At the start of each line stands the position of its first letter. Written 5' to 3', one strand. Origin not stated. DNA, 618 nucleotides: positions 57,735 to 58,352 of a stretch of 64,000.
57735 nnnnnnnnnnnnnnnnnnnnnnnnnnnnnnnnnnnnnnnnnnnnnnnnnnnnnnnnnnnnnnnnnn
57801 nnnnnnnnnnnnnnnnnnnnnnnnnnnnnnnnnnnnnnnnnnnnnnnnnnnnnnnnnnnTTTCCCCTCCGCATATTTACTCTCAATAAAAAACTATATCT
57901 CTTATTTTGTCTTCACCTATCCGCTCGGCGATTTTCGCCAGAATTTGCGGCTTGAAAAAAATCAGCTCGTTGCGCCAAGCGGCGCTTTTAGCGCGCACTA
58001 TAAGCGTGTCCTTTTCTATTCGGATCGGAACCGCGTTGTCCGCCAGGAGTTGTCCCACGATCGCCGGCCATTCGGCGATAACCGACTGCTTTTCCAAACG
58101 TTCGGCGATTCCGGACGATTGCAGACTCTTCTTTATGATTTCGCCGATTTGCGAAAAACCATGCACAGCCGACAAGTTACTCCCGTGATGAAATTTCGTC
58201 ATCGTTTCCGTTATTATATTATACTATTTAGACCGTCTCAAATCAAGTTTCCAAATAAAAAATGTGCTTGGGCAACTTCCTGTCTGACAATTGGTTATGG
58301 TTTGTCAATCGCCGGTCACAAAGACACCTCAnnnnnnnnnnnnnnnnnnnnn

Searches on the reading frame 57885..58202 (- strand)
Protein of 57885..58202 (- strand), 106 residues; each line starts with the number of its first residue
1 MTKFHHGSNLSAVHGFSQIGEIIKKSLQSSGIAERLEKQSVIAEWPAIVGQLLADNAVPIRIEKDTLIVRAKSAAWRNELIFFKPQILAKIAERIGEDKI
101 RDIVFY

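Call 3: search_protein_families(library=pfam, proteins=[window:57885-58202:-], max_evalue=10)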
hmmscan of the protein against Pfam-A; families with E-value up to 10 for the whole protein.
window:57885-58202:- (106 aa): 2 families
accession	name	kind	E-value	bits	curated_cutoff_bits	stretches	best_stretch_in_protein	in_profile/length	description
PF05258.17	DciA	-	1.9e-20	73.3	24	1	19-105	2-89/89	Dna[CI] antecedent, DciA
PF02367.23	TsaE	-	0.24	11.8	26.6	1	25-66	81-122/128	Threonylcarbamoyl adenosine biosynthesis protein TsaE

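Call 99: find_related_loci(query=window:57885-58202:-, collection=genome_contigs, flank=5000)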
Query window:57885-58202:- (106 aa) in genome_contigs; peptide patterns used: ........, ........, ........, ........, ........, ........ (x = any residue, [..] = any of these).
488 stretches matched a pattern; 4 encode a relative of the query (tblastn E <= 1e-3); 4 distinct loci.
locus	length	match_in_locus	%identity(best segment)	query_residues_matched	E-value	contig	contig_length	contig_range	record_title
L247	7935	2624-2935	80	3-106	1e-55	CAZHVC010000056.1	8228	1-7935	MAG TPA_asm: uncultured Ignavibacteria bacterium isolate binchicken_co274_505 genome assembly, contig: NODE_20952_length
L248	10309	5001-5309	55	6-106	1e-32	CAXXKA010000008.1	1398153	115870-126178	MAG: uncultured candidate division Zixibacteria bacterium isolate 057be676-9b3e-4ab3-9904-799d5201c552 genome assembly,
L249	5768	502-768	56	18-106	7e-31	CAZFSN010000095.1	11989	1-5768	MAG TPA_asm: uncultured Ignavibacteria bacterium isolate binchicken_co129_624 genome assembly, contig: NODE_16644_length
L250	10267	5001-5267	55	18-106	6e-30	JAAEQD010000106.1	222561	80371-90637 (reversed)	MAG: Candidatus Zixiibacteriota bacterium isolate Gpa_9 GpaG_CONTIG1211739, whole genome shotgun sequence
